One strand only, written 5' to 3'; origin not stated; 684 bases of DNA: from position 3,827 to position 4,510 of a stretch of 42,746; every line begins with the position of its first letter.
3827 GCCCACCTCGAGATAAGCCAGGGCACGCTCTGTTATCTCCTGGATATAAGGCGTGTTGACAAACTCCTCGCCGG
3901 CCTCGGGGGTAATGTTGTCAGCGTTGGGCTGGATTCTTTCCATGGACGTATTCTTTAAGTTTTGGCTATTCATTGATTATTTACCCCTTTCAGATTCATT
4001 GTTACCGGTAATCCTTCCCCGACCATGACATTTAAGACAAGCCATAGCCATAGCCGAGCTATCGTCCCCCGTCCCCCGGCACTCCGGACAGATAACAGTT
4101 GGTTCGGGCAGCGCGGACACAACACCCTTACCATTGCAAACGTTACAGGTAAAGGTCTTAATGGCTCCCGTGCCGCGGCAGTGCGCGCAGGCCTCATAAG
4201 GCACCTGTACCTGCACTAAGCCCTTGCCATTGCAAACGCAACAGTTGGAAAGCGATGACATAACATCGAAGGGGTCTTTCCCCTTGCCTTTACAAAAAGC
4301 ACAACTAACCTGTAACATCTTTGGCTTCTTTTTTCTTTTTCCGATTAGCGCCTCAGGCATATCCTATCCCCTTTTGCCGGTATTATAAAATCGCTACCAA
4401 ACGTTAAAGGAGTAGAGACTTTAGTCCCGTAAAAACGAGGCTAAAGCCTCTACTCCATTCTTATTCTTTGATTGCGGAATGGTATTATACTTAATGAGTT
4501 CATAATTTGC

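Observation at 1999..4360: Two paralogous J-domain-less DnaJ CR-type zinc-finger proteins embedded in the gas-vesicle operon, one translationally coupled to gvpN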

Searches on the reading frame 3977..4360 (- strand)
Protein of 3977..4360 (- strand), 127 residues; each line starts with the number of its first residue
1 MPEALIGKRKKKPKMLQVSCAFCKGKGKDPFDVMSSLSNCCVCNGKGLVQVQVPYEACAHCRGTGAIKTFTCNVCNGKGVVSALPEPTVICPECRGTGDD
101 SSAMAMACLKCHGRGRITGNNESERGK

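Call 3: search_protein_families(library=pfam, proteins=[window:3977-4360:-], max_evalue=0.1)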
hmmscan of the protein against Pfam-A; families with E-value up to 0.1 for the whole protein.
window:3977-4360:- (127 aa): 5 families
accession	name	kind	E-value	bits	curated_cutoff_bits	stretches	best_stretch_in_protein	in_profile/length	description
PF15777.11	Anti-TRAP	-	3.9e-10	40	32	2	82-118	4-43/59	Tryptophan RNA-binding attenuator protein inhibitory protein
PF00684.25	DnaJ_CXXCXGXG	-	4.8e-10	40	32.7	4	20-79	1-65/65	DnaJ central domain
PF17302.8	DUF5351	-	1.9e-07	31.6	27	1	72-99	1-28/29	Family of unknown function (DUF5351)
PF25436.1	BSD2_CRD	-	0.062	13.9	27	0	58-82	5-26/69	BSD2 cysteine rich domain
PF20833.2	RNase_E_G_Thio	-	0.09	13.4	26.8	0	58-69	2-13/86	RNase E/G, Thioredoxin-like domain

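Call 4: search_protein_families(library=ncbifam, proteins=[window:3977-4360:-], max_evalue=0.1)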
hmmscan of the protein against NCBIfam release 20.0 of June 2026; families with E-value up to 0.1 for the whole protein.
window:3977-4360:- (127 aa): 9 families
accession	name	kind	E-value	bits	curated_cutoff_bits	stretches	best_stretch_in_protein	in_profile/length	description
NF058604.1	RtpA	equivalog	1.7e-14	53.7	65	3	57-81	11-35/50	anti-TRAP protein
TIGR02349.1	DnaJ_bact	equivalog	1.4e-12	47.7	377.2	2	3-82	129-213/354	molecular chaperone DnaJ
NF008035.0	PRK10767.1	subfamily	8e-11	41.6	338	2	3-82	127-207/374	molecular chaperone DnaJ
NF010871.0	PRK14278.1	equivalog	4.2e-07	29.2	502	2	88-119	139-170/378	molecular chaperone DnaJ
NF010894.0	PRK14301.1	equivalog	1.2e-06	27.8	548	2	17-83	144-211/373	chaperone protein DnaJ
NF010872.0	PRK14279.1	equivalog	2e-05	23.9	556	1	18-82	174-239/394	molecular chaperone DnaJ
TIGR02642.1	phage_xxxx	hypoth_equivalog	0.00014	21.6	101.4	1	90-122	183-214/267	TIGR02642 family protein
NF010885.0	PRK14292.1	equivalog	0.00094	18.2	585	2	36-118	138-210/371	chaperone protein DnaJ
NF010874.0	PRK14281.1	equivalog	0.061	12.4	619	0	89-118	164-192/397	chaperone protein DnaJ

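Call 7: find_homologous_proteins(query=window:3977-4360:-, max_evalue=0.001)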
Query window:3977-4360:- (127 aa): 150 proteins with E <= 0.001 among 158 candidates; the best 120 are listed.
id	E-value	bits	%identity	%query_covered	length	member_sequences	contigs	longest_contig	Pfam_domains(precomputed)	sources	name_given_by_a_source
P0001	6.6e-71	254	100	89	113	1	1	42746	PF27659.1,PF15777.11,PF17302.9,PF00684.26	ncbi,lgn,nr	ncbi:MAG: hypothetical protein HZA78_11405 [Candidatus Schekmanbacteria bacterium]|nr:hypothetical p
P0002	5.4e-46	174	70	86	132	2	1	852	PF15777.11,PF00684.26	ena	-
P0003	5.1e-43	164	70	80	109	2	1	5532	PF27659.1,PF15777.11,PF17302.9,PF00684.26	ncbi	-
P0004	7.9e-43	164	65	86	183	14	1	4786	PF15777.11,PF00684.26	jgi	jgi:DnaJ-class molecular chaperone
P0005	1.6e-42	163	66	87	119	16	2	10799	PF15777.11,PF17302.9,PF00684.26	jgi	-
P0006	2.3e-42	162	64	84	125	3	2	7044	PF27659.1,PF15777.11,PF00684.26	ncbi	-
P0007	9.4e-42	160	62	89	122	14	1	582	PF15777.11,PF00684.26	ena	-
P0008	6.0e-41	157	67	81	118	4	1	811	PF15777.11,PF00684.26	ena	-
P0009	6.9e-41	157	69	82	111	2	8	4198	PF27659.1,PF15777.11,PF17302.9,PF00684.26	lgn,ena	-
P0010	1.1e-40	157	66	80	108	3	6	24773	PF15777.11,PF00684.26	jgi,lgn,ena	-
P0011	3.4e-40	155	66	80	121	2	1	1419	PF15777.11,PF00684.26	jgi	-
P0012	8.9e-40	154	63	85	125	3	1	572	PF15777.11,PF00684.26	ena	-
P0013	9.2e-40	154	60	93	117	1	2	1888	PF15777.11,PF00684.26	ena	-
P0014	9.8e-40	154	65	84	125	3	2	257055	PF27659.1,PF15777.11,PF00684.26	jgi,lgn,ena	jgi:DnaJ-class molecular chaperone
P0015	1.1e-39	153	62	86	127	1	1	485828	PF15777.11,PF00684.26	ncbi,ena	-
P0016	1.3e-39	153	63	87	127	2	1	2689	PF15777.11,PF00684.26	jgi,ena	-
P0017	1.4e-39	153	66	81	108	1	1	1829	PF15777.11,PF00684.26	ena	-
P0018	2.7e-39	152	59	97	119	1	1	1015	PF15777.11,PF17302.9,PF00684.26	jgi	-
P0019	3.6e-39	152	61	91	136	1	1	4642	PF15777.11,PF00684.26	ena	-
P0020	4.6e-39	151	65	84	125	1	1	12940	PF15777.11,PF17302.9,PF00684.26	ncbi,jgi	jgi:DnaJ-class molecular chaperone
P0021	4.7e-39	151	62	92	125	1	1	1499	PF15777.11,PF00684.26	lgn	-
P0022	5.2e-39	151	66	82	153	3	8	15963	PF15777.11,PF17302.9,PF00684.26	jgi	jgi:DnaJ-class molecular chaperone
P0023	5.7e-39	151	60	85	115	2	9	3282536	PF15777.11,PF17302.9,PF00684.26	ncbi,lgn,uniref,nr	ncbi:hypothetical protein [Desulfobacca acetoxidans]|uniref:CR-type domain-containing protein n=1 Ta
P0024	7.3e-39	151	61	88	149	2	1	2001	PF15777.11,PF17302.9,PF00684.26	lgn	-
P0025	7.6e-39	151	58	92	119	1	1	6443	PF15777.11,PF00684.26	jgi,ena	-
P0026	8.1e-39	151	62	85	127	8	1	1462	PF15777.11,PF00684.26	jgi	jgi:DnaJ-class molecular chaperone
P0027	8.4e-39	151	63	83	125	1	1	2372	PF15777.11,PF00684.26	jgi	jgi:DnaJ-class molecular chaperone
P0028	9.7e-39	150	65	80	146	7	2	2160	PF27659.1,PF15777.11,PF17302.9,PF00684.26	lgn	-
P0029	1.1e-38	150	62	82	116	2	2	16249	PF15777.11,PF17302.9,PF00684.26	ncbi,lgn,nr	ncbi:MAG: hypothetical protein HY790_04210 [Deltaproteobacteria bacterium]|nr:hypothetical protein [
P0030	1.8e-38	149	59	89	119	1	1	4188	PF15777.11,PF00684.26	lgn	-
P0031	2.3e-38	149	61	89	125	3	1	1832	PF27659.1,PF15777.11,PF17302.9,PF00684.26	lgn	-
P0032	2.7e-38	149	64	80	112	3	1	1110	PF15777.11,PF17302.9,PF00684.26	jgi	-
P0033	2.8e-38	149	64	83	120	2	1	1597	PF15777.11,PF17302.9,PF00684.26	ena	-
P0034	3.3e-38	149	68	80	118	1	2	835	PF15777.11,PF00684.26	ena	-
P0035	3.4e-38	149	57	91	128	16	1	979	PF15777.11,PF17302.9,PF00684.26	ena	-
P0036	3.8e-38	148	61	87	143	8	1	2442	PF15777.11,PF17302.9,PF00684.26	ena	-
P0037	4.2e-38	148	62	82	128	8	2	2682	PF15777.11,PF17302.9,PF00684.26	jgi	jgi:DnaJ-class molecular chaperone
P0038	5.6e-38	148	59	87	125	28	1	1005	PF27659.1,PF15777.11,PF17302.9,PF00684.26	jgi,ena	-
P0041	1.0e-37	147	62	84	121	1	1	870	PF27659.1,PF15777.11,PF00684.26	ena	-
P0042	1.4e-37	147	61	86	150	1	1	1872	PF27659.1,PF15777.11,PF00684.26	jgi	jgi:DnaJ-class molecular chaperone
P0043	1.4e-37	147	58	86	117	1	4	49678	PF27659.1,PF15777.11,PF17302.9,PF00684.26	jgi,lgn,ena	jgi:DnaJ-class molecular chaperone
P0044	1.7e-37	146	59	90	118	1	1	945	PF15777.11,PF17302.9,PF00684.26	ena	-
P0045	1.8e-37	146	63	80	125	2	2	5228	PF15777.11,PF00684.26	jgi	-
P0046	1.9e-37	146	64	80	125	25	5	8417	PF27659.1,PF15777.11,PF17302.9,PF00684.26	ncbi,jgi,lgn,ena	ncbi:MAG: hypothetical protein ABIJ25_02840 [Pseudomonadota bacterium]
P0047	2.4e-37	146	63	80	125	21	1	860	PF27659.1,PF15777.11,PF17302.9,PF00684.26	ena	-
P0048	2.5e-37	146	62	84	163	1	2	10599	PF15777.11,PF00684.26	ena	-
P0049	2.6e-37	146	56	91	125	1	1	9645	PF15777.11,PF00684.26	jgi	-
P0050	2.6e-37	146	64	81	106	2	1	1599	PF27659.1,PF15777.11,PF17302.9,PF00684.26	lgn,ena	-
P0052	3.7e-37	145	60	83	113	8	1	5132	PF15777.11,PF17302.9,PF00684.26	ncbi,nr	ncbi:MAG: hypothetical protein FJ126_10835 [Deltaproteobacteria bacterium]|nr:hypothetical protein [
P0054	4.5e-37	145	58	89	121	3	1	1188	PF15777.11,PF00684.26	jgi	jgi:DnaJ-class molecular chaperone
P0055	5.5e-37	145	56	94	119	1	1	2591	PF15777.11,PF00684.26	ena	-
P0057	6.9e-37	144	63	82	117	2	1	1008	PF15777.11,PF17302.9,PF00684.26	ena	-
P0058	1.9e-36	143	63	81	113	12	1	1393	PF15777.11,PF17302.9,PF00684.26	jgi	-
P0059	2.3e-36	143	57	89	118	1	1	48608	PF15777.11,PF17302.9,PF00684.26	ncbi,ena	-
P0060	2.4e-36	143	60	82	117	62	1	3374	PF15777.11,PF17302.9,PF00684.26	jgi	jgi:DnaJ-class molecular chaperone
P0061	2.7e-36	142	60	91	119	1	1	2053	PF15777.11,PF00684.26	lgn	-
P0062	3.0e-36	142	63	80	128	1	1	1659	PF15777.11,PF17302.9,PF00684.26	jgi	jgi:DnaJ-class molecular chaperone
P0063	3.2e-36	142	61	90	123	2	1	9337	PF15777.11,PF17302.9,PF00684.26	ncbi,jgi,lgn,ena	ncbi:MAG: hypothetical protein WC443_07695 [Desulfobaccales bacterium]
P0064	3.4e-36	142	62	80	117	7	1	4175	PF15777.11,PF00684.26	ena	-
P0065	3.5e-36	142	59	85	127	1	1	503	PF15777.11,PF00684.26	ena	-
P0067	4.5e-36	142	62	81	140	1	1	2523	PF15777.11,PF17302.9,PF00684.26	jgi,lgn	jgi:DnaJ-class molecular chaperone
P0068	5.6e-36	141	54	93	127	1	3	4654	PF15777.11,PF00684.26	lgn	-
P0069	6.3e-36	141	63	82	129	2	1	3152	PF15777.11,PF00684.26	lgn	-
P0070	8.6e-36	141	60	82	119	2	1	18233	PF27659.1,PF15777.11,PF17302.9,PF00684.26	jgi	jgi:hypothetical protein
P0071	8.8e-36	141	60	82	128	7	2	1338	PF15777.11,PF17302.9,PF00684.26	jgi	-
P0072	1.3e-35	140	61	86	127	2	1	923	PF15777.11,PF00684.26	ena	-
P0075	2.7e-35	139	56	87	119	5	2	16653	PF27659.1,PF15777.11,PF17302.9,PF00684.26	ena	-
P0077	5.4e-35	138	53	91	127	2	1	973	PF15777.11,PF00684.26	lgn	-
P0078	6.2e-35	138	55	91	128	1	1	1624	PF15777.11,PF00684.26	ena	-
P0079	6.6e-35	138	61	81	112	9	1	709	PF15777.11,PF17302.9,PF00684.26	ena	-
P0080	7.0e-35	138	58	86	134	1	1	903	PF15777.11,PF00684.26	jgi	jgi:DnaJ-class molecular chaperone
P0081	7.3e-35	138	61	79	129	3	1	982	PF15777.11,PF17302.9,PF00684.26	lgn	-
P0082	9.0e-35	137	60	81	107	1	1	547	PF15777.11,PF17302.9,PF00684.26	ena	-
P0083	9.5e-35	137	55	81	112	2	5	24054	PF27659.1,PF15777.11,PF00684.26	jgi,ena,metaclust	metaclust:\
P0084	1.8e-34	137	60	80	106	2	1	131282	PF15777.11,PF17302.9,PF00684.26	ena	-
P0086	2.0e-34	136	59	81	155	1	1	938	PF15777.11,PF17302.9,PF00684.26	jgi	jgi:DnaJ-class molecular chaperone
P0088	2.6e-34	136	59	80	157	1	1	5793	PF15777.11,PF00684.26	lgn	-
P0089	3.3e-34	136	59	80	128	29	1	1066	PF15777.11,PF17302.9,PF00684.26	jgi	jgi:DnaJ-class molecular chaperone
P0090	3.8e-34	135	65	80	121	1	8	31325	PF15777.11,PF00684.26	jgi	jgi:DnaJ-class molecular chaperone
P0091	4.1e-34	135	60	81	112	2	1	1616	PF27659.1,PF15777.11,PF17302.9,PF00684.26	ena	-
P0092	5.8e-34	135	53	93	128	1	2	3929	PF27659.1,PF15777.11,PF17302.9,PF00684.26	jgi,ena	-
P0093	7.1e-34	135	55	85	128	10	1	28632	PF15777.11,PF17302.9,PF00684.26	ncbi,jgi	jgi:DnaJ-class molecular chaperone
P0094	1.0e-33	134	61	79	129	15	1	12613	PF15777.11,PF00684.26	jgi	-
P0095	1.1e-33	134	57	85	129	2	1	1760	PF15777.11,PF17302.9,PF00684.26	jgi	jgi:DnaJ-class molecular chaperone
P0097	1.4e-33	134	53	91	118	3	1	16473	PF15777.11,PF17302.9,PF00684.26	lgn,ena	-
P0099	1.7e-33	133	57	82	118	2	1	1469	PF15777.11,PF17302.9,PF00684.26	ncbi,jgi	jgi:DnaJ-class molecular chaperone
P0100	1.9e-33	133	59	81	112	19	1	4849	PF15777.11,PF00684.26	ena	-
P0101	2.3e-33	133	59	81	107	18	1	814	PF15777.11,PF00684.26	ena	-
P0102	2.4e-33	133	62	80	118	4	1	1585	PF15777.11,PF00684.26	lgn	-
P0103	4.9e-33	132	58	80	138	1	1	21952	PF15777.11,PF17302.9,PF00684.26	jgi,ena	-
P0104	4.9e-33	132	59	81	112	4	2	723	PF27659.1,PF15777.11,PF17302.9,PF00684.26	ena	-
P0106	8.1e-33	131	57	83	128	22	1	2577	PF15777.11,PF17302.9,PF00684.26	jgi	jgi:DnaJ-class molecular chaperone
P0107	4.5e-32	129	57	80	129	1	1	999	PF15777.11,PF17302.9,PF00684.26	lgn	-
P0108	7.2e-32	128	50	92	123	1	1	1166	PF15777.11,PF17302.9,PF00684.26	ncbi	-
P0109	1.5e-30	124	56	85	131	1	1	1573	PF15777.11,PF00684.26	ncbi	-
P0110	4.3e-30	122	54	81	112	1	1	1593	PF15777.11,PF17302.9,PF00684.26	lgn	-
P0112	9.0e-30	121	56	83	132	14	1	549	PF15777.11,PF00684.26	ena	-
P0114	6.4e-26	109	53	80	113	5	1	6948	PF27659.1,PF15777.11,PF17302.9,PF00684.26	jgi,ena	-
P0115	7.4e-26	109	51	85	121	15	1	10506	PF27659.1,PF15777.11,PF17302.9,PF00684.26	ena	-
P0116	1.7e-25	108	50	80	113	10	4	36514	PF27659.1,PF15777.11,PF17302.9,PF00684.26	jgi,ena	-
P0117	3.6e-25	106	52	80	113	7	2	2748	PF27659.1,PF15777.11,PF17302.9,PF00684.26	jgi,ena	-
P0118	7.3e-25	105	51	80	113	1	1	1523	PF27659.1,PF15777.11,PF17302.9,PF00684.26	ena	-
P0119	2.9e-24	104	50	81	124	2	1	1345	PF27659.1,PF15777.11,PF17302.9,PF00684.26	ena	-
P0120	4.9e-24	103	50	80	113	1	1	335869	PF27659.1,PF15777.11,PF00684.26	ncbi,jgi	-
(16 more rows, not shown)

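Call 8: find_encoding_contigs(protein=P0023, flank=10000, max_places=2)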
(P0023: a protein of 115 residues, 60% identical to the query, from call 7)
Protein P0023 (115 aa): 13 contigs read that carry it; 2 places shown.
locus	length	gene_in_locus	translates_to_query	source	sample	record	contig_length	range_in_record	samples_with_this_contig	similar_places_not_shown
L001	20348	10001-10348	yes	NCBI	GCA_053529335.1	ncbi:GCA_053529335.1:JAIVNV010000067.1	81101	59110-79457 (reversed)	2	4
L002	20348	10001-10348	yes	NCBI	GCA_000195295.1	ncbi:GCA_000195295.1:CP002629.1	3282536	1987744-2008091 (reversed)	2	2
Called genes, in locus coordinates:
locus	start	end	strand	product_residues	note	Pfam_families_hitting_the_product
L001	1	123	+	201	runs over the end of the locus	-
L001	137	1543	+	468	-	PF00072:Response_reg, PF00158:Sigma54_activat, PF14532:Sigma54_activ_2, PF07728:AAA_5 (weak), PF25601:AAA_lid_14, PF02954:HTH_8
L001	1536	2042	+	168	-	PF05455:GvpH, PF00011:HSP20 (weak), PF17886:ArsA_HSP20 (faint)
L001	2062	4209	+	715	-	PF02359:CDC48_N, PF02933:CDC48_2, PF00004:AAA, PF05496:RuvB_N (weak), PF13191:AAA_16 (weak), PF17862:AAA_lid_3, PF00004:AAA, PF17862:AAA_lid_3, +22 more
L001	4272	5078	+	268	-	PF06386:GvpL_GvpF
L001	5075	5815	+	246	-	PF06386:GvpL_GvpF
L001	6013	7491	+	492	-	PF13188:PAS_8 (faint), PF08448:PAS_4, PF13426:PAS_9 (weak), PF00989:PAS, PF08448:PAS_4, PF13426:PAS_9, PF00512:HisKA, PF02518:HATPase_c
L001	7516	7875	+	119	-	PF00072:Response_reg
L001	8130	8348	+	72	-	PF00741:Gas_vesicle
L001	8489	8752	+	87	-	-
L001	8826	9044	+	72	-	PF00741:Gas_vesicle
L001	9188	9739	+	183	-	-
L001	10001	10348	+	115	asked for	PF15777:Anti-TRAP (faint), PF17302:DUF5351 (faint), PF00684:DnaJ_CXXCXGXG (weak)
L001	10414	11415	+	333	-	PF07728:AAA_5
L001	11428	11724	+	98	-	-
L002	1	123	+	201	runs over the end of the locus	-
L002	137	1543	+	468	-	PF00072:Response_reg, PF00158:Sigma54_activat, PF14532:Sigma54_activ_2, PF07728:AAA_5 (weak), PF25601:AAA_lid_14, PF02954:HTH_8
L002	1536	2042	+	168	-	PF05455:GvpH, PF00011:HSP20 (weak), PF17886:ArsA_HSP20 (faint)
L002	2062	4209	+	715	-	PF02359:CDC48_N, PF02933:CDC48_2, PF00004:AAA, PF05496:RuvB_N (weak), PF13191:AAA_16 (weak), PF17862:AAA_lid_3, PF00004:AAA, PF17862:AAA_lid_3, +22 more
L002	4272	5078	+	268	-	PF06386:GvpL_GvpF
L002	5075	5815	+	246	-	PF06386:GvpL_GvpF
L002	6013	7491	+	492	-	PF13188:PAS_8 (faint), PF08448:PAS_4, PF13426:PAS_9 (weak), PF00989:PAS, PF08448:PAS_4, PF13426:PAS_9, PF00512:HisKA, PF02518:HATPase_c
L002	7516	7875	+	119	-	PF00072:Response_reg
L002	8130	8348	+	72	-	PF00741:Gas_vesicle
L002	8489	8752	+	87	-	-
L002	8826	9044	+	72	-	PF00741:Gas_vesicle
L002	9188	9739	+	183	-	-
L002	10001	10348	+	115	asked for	PF15777:Anti-TRAP (faint), PF17302:DUF5351 (faint), PF00684:DnaJ_CXXCXGXG (weak)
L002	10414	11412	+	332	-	PF07728:AAA_5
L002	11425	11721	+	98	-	-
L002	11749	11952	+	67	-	-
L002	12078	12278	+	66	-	-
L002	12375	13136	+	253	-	PF06386:GvpL_GvpF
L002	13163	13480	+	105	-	PF05120:GvpG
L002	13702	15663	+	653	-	PF01656:CbiA (faint), PF02374:ArsA_ATPase, PF10609:ParA (faint), PF13614:AAA_31 (faint), PF02374:ArsA_ATPase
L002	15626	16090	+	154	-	PF00741:Gas_vesicle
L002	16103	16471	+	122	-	PF05121:GvpK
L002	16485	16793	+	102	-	PF00741:Gas_vesicle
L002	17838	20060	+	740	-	PF02743:dCache_1, PF00989:PAS, PF08448:PAS_4, PF13426:PAS_9, PF00512:HisKA, PF02518:HATPase_c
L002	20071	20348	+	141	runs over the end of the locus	PF00072:Response_reg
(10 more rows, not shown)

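Call 9: find_encoding_contigs(protein=P0015, flank=10000, max_places=2)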
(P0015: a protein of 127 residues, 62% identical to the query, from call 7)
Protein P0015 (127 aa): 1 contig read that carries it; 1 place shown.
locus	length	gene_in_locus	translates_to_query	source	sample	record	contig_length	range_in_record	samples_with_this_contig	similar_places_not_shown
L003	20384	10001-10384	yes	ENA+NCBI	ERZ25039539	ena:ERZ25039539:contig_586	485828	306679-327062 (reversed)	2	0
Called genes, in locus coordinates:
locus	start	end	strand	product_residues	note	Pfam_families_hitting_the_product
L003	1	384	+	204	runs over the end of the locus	-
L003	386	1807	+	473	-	PF00072:Response_reg, PF00158:Sigma54_activat, PF14532:Sigma54_activ_2, PF07728:AAA_5 (weak), PF25601:AAA_lid_14, PF02954:HTH_8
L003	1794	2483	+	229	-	PF00011:HSP20 (faint)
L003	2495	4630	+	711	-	PF02359:CDC48_N, PF02933:CDC48_2, PF00004:AAA, PF05496:RuvB_N, PF07728:AAA_5 (weak), PF17862:AAA_lid_3, PF00004:AAA, PF17862:AAA_lid_3, +25 more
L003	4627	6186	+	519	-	PF06386:GvpL_GvpF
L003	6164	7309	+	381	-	PF08448:PAS_4, PF13426:PAS_9 (weak), PF00989:PAS, PF08448:PAS_4, PF13188:PAS_8 (weak), PF13426:PAS_9, PF08447:PAS_3 (weak), PF00512:HisKA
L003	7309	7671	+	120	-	PF02518:HATPase_c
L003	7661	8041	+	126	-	PF00072:Response_reg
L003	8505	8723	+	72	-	PF00741:Gas_vesicle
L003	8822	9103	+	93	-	-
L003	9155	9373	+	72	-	PF00741:Gas_vesicle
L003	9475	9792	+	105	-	-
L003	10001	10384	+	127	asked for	PF15777:Anti-TRAP (faint), PF00684:DnaJ_CXXCXGXG (weak)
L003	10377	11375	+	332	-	PF07726:AAA_3 (faint), PF07728:AAA_5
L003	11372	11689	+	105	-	-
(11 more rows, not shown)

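Call 21: find_related_loci(query=A2, collection=genome_contigs, flank=10000)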
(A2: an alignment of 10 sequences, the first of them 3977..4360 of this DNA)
Query A2 (127 aa) in genome_contigs; peptide patterns used: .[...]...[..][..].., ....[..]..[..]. (x = any residue, [..] = any of these).
212 stretches matched a pattern; 185 encode a relative of the query (tblastn E <= 1e-3); the best 80 are kept; 80 distinct loci.
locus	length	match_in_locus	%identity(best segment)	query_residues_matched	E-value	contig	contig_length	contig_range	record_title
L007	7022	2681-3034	62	5-122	4e-46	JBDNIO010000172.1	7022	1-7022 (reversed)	MAG: Salinisphaeraceae bacterium isolate concoct.76.WLB k141_778385, whole genome shotgun sequence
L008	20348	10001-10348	61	2-117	2e-44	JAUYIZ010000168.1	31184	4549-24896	MAG: Desulfobacterales bacterium isolate C24_metabat.bin.116_sub C24_k141_482316, whole genome shotgun sequence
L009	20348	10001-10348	61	3-118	8e-44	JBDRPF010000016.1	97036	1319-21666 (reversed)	MAG: Pseudomonadota bacterium isolate MEGAHIT-group-2.103 k141_1084936, whole genome shotgun sequence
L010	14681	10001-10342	61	12-127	1e-43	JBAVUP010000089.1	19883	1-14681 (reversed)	MAG: Desulfobaccales bacterium isolate MFD02222_ilm_asm_bin18 k127_57334, whole genome shotgun sequence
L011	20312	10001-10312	67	15-118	1e-43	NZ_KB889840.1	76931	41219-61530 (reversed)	Marinobacter gelidimuriae strain BF04_CF-4 A3OIDRAFT_scaffold_11.12, whole genome shotgun sequence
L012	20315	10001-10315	66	14-118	1e-43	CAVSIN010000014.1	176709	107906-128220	MAG: uncultured delta proteobacterium isolate MFD01299.bin.2.13 genome assembly, contig: contig_10617, whole genome shot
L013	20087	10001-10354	60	10-119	1e-42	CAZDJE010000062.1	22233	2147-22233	MAG TPA_asm: uncultured Desulfocapsa sp. isolate binchicken_co47_151 genome assembly, contig: NODE_1537_length_22233_cov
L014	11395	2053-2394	61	1-117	3e-42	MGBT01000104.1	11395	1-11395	MAG: Candidatus Rokubacteria bacterium GWA2_70_23 gwa2_scaffold_27706, whole genome shotgun sequence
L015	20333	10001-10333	60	5-118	1e-42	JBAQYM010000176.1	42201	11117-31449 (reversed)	MAG: Syntrophobacteraceae bacterium isolate MFD12011_ilm_asm_bin22 k127_136402, whole genome shotgun sequence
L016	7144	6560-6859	67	18-117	4e-42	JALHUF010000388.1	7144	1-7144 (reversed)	MAG: Terriglobia bacterium isolate PFL43 seq_2755765, whole genome shotgun sequence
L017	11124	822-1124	67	15-115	3e-42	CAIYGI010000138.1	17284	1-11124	uncultured bacterium isolate MJ-time_bin-3222 genome assembly, contig: bin-3222:138/347, whole genome shotgun sequence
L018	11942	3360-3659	68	18-117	3e-42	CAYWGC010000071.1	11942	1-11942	MAG TPA_asm: uncultured Thermodesulfobacteriota bacterium isolate binchicken_co181_335 genome assembly, contig: NODE_101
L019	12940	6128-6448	65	18-124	3e-42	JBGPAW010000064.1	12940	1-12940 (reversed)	MAG: Phycisphaerae bacterium isolate OBJ_0618_130150_12 k141_1291396_length_12940_cov_9.0000, whole genome shotgun seque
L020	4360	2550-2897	59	5-120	7e-42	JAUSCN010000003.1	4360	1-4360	MAG: bacterium isolate E14_concoct.bin.140 E14_k141_10843, whole genome shotgun sequence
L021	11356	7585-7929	61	3-117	1e-41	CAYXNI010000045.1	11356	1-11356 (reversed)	MAG TPA_asm: uncultured Planctomycetota bacterium isolate SRP178699_co1_473 genome assembly, contig: NODE_7766_length_11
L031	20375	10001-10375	58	5-124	3e-41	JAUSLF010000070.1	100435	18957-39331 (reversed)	MAG: Nitrosomonadaceae bacterium isolate E19_concoct.bin.114 E19_k141_182361, whole genome shotgun sequence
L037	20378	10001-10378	59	3-124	1e-40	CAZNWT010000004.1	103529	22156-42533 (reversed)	MAG TPA_asm: uncultured Victivallales bacterium isolate binchicken_co47_191 genome assembly, contig: NODE_105_length_103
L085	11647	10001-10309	55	15-117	6e-38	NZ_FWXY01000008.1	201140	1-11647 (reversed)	Desulfocicer vacuolatum DSM 3385, whole genome shotgun sequence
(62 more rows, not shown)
